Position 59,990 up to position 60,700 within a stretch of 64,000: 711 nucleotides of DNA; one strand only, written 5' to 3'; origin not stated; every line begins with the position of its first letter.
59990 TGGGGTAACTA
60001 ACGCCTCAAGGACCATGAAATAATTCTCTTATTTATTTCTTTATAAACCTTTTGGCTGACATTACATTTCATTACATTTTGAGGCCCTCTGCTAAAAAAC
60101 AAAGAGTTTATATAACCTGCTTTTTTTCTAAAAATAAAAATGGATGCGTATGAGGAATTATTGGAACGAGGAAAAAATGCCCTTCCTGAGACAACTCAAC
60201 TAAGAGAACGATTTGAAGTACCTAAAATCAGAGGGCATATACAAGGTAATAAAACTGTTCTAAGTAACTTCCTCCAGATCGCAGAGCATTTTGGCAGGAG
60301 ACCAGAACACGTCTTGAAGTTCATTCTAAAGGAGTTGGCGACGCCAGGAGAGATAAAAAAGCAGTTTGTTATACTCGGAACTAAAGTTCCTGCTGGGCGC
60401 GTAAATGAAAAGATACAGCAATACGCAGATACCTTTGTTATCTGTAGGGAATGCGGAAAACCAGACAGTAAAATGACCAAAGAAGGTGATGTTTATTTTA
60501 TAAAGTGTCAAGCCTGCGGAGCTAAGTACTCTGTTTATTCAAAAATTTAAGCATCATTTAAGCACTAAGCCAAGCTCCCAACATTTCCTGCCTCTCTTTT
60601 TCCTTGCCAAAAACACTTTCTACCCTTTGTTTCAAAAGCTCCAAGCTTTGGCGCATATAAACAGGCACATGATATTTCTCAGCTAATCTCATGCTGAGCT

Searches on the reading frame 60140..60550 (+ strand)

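Call 58: search_protein_families(library=pfam, proteins=[window:60140-60550:+], max_evalue=0.001)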
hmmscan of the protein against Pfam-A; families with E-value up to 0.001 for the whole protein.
window:60140-60550:+ (136 aa): 1 family
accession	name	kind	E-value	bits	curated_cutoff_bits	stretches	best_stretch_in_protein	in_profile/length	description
PF01873.23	eIF-5_eIF-2B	-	1.9e-32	112.1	27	1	19-129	5-117/117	Domain found in IF2B/IF5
